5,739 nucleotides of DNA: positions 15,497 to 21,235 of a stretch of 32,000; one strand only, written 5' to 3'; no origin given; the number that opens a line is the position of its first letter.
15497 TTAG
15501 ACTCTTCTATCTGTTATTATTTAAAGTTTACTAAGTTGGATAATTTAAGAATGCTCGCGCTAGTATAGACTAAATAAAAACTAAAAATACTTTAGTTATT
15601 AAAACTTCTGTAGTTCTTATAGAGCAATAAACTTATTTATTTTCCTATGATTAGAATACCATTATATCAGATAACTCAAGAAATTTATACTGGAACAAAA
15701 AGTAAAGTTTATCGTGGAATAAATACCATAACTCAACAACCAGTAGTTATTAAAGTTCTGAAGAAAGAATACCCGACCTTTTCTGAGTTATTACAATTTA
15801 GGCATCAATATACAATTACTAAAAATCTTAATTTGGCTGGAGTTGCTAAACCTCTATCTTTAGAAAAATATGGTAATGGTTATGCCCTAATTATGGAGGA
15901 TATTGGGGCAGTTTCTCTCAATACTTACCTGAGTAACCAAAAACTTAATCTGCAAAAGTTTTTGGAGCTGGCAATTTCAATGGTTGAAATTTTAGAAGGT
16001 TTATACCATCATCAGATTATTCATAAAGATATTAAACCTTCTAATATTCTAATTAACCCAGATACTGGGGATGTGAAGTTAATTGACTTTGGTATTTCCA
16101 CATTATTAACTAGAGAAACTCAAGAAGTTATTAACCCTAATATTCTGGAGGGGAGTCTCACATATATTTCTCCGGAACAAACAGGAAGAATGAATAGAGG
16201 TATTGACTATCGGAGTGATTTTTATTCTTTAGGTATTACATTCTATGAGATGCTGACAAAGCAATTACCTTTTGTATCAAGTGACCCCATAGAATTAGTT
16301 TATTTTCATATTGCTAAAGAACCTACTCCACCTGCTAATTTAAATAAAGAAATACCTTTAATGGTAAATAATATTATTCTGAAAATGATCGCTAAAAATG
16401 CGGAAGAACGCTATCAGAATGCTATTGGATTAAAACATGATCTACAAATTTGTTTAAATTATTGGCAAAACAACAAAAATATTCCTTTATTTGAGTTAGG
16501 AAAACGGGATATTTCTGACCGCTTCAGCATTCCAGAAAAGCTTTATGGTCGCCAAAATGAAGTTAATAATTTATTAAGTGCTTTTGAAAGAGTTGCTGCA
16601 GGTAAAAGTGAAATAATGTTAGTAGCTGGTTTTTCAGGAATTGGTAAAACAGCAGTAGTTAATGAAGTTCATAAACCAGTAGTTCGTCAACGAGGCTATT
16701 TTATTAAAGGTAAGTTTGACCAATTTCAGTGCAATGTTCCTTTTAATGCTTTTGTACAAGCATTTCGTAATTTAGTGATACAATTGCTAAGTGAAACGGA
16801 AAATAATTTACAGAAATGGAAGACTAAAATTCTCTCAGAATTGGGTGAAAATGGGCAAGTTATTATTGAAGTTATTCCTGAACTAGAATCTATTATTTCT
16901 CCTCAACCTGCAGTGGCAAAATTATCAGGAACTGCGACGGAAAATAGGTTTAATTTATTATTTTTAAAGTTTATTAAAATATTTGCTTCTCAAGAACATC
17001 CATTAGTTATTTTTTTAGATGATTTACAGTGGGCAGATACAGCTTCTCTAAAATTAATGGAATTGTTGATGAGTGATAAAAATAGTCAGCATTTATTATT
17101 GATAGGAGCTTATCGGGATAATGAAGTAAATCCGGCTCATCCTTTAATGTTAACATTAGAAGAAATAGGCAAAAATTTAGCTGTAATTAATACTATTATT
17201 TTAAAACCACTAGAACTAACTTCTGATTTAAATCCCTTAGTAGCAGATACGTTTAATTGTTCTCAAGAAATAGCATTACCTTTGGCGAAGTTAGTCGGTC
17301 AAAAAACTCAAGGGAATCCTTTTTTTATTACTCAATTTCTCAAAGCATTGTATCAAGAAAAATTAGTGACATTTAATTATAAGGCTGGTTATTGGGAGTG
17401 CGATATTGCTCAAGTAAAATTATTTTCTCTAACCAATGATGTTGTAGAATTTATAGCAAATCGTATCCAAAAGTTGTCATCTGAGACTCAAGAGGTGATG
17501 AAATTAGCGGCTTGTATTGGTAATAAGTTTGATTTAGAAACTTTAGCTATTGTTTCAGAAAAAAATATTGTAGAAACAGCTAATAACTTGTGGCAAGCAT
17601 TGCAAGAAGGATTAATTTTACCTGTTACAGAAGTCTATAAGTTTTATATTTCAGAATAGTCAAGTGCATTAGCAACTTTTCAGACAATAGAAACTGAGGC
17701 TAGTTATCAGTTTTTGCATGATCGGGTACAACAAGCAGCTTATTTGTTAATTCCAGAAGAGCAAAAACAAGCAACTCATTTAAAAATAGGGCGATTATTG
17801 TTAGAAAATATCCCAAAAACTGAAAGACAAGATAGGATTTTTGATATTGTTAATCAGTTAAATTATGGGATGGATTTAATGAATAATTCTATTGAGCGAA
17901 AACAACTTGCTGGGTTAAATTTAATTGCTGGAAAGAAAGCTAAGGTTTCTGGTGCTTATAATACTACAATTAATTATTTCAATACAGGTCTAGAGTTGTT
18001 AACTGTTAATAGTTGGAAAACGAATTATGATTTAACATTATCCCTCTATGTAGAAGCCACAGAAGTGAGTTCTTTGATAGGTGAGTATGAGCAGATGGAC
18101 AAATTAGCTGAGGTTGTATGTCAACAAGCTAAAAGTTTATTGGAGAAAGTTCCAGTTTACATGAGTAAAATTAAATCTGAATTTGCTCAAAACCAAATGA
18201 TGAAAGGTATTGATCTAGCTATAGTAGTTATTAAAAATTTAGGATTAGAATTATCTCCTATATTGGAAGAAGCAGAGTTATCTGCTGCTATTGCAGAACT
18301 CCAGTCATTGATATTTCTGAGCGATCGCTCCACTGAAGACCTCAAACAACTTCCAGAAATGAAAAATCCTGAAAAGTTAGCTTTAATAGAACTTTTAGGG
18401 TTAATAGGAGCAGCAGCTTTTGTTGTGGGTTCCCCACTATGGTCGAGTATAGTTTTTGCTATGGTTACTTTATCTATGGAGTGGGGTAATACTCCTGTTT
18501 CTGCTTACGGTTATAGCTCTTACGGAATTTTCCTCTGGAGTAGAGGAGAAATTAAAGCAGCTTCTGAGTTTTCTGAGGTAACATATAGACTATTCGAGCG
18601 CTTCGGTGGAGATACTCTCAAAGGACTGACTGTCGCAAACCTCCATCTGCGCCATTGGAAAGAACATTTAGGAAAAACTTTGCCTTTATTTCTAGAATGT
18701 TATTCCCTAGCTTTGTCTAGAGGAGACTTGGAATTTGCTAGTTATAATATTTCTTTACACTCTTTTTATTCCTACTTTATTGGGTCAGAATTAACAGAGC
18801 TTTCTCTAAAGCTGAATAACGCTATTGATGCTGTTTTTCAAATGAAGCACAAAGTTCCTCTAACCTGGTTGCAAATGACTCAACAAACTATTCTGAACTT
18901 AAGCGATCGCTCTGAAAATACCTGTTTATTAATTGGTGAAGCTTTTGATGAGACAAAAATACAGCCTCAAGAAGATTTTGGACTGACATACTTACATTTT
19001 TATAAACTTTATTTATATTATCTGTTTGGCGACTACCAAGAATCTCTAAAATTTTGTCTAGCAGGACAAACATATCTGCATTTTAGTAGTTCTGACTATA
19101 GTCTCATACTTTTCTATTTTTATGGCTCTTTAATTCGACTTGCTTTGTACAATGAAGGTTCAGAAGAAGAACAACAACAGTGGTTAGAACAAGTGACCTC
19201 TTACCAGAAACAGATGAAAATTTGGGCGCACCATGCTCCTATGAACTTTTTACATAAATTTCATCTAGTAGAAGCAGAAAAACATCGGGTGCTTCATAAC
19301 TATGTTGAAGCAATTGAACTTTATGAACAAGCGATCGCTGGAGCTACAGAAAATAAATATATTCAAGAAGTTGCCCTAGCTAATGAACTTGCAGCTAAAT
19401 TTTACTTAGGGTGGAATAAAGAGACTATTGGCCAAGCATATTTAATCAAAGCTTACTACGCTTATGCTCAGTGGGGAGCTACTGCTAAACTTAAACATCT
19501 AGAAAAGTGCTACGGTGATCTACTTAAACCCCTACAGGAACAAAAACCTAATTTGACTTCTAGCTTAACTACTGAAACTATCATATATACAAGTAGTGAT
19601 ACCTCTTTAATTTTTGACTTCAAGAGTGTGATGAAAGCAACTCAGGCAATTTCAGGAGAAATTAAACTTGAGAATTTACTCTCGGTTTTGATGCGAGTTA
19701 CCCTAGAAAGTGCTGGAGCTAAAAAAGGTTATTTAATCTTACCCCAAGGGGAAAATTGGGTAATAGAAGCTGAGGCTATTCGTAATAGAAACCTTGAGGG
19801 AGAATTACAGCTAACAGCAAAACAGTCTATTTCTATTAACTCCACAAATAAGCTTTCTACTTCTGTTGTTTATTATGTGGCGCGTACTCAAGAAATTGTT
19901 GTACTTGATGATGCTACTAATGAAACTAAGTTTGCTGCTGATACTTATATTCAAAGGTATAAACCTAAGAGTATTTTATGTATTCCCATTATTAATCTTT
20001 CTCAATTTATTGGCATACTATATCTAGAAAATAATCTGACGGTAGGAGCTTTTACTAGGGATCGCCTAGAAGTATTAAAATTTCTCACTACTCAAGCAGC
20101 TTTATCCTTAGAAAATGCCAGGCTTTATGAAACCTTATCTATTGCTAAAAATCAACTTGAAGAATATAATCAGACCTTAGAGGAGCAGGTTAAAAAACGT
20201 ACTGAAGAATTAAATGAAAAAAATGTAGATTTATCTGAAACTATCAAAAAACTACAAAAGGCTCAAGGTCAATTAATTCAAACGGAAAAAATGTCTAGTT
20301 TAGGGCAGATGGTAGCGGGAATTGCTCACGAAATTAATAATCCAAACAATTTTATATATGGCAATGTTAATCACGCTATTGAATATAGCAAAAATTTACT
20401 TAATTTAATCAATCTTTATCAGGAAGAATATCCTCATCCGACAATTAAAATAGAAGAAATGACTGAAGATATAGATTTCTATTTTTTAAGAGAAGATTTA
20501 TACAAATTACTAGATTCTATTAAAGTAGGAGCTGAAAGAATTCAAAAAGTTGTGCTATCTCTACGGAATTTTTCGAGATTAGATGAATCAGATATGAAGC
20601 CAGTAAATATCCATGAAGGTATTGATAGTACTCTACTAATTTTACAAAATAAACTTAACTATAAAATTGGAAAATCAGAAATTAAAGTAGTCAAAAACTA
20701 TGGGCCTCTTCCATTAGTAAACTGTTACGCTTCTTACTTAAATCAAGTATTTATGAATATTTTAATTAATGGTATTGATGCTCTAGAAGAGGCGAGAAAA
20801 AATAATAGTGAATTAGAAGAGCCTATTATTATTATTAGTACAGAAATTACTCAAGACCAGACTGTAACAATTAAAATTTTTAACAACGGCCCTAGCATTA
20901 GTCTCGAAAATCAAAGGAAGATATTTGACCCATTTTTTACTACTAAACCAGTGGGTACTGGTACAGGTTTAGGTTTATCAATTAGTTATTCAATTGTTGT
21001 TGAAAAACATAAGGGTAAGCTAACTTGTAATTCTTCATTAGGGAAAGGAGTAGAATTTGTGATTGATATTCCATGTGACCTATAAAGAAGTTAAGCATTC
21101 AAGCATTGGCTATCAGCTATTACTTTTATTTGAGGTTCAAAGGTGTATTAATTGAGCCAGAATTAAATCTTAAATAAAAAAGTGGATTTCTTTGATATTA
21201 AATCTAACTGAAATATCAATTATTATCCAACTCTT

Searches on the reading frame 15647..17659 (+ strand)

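Call 74: search_protein_families(library=pfam, proteins=[window:15647-17659:+], max_evalue=0.001)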
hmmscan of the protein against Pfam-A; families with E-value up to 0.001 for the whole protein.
window:15647-17659:+ (670 aa): 8 families
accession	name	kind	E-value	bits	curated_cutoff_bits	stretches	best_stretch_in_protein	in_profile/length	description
PF13191.12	AAA_16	-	7.6e-43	147.3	32.6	1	298-486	1-167/167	AAA ATPase domain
PF00069.31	Pkinase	-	1.2e-37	130.2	31.7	1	7-264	1-260/263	Protein kinase domain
PF07714.23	PK_Tyr_Ser-Thr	-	8.8e-23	81.3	23.1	1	9-256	3-249/258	Protein tyrosine and serine/threonine kinase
PF03109.22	ABC1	-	5.8e-07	29.3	22.9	1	69-161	133-224/244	ABC1 atypical kinase-like domain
PF14531.12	Kinase-like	-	1.9e-06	27.8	25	1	91-255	133-289/289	Kinase-like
PF25201.1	nSTAND6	-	8e-05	23.1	27.7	1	299-389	1-79/148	Novel STAND NTPase 6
PF13401.12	AAA_22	-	0.00038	21.2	27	0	322-488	6-123/130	AAA domain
PF17667.7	Pkinase_fungal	-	0.00092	18.5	24.1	0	103-160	286-348/387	Fungal protein kinase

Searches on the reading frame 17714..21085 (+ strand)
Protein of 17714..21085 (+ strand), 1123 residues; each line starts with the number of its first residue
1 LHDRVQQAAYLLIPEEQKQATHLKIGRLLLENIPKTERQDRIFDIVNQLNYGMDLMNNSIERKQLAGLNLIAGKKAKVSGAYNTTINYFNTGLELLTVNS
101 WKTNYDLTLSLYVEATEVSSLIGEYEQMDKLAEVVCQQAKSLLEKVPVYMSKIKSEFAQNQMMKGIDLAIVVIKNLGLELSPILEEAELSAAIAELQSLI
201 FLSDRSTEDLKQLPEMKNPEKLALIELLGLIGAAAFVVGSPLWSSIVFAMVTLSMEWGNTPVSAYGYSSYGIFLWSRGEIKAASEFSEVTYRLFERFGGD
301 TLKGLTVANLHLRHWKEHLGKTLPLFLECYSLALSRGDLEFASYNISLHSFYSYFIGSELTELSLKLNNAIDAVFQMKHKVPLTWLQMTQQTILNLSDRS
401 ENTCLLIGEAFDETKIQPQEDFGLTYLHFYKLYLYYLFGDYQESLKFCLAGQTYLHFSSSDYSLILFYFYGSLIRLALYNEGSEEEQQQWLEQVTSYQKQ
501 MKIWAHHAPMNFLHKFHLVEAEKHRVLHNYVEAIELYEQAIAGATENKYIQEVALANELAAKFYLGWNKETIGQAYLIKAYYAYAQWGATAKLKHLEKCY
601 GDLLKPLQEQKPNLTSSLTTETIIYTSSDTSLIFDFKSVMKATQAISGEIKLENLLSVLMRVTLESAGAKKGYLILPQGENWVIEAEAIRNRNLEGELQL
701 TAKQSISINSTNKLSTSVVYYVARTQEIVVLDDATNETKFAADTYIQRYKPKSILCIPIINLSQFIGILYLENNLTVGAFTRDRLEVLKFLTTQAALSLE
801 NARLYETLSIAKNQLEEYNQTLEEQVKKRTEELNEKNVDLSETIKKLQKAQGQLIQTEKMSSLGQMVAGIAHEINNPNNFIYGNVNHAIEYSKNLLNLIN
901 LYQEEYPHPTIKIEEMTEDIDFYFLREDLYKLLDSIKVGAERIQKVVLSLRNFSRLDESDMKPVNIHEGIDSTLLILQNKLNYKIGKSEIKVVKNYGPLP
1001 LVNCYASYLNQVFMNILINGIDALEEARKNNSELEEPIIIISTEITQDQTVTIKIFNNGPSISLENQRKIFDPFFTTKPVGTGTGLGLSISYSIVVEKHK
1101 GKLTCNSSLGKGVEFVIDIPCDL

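Call 74: search_protein_families(library=pfam, proteins=[window:17714-21085:+], max_evalue=0.001)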
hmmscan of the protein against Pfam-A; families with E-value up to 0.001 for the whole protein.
window:17714-21085:+ (1123 aa): 4 families
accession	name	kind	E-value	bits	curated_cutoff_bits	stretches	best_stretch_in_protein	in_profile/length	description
PF02518.31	HATPase_c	-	1.7e-17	64.3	26.4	1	1008-1121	5-109/111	Histidine kinase-, DNA gyrase B-, and HSP90-like ATPase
PF01590.32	GAF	-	1.3e-12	48.8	22.4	1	652-799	2-133/133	GAF domain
PF13185.12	GAF_2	-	7.7e-06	26.6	28.6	1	655-800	7-136/136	GAF domain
PF25503.1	TPR_CHK1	-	5.5e-05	23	27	1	467-569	102-207/245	CHK1-like, TPR repeats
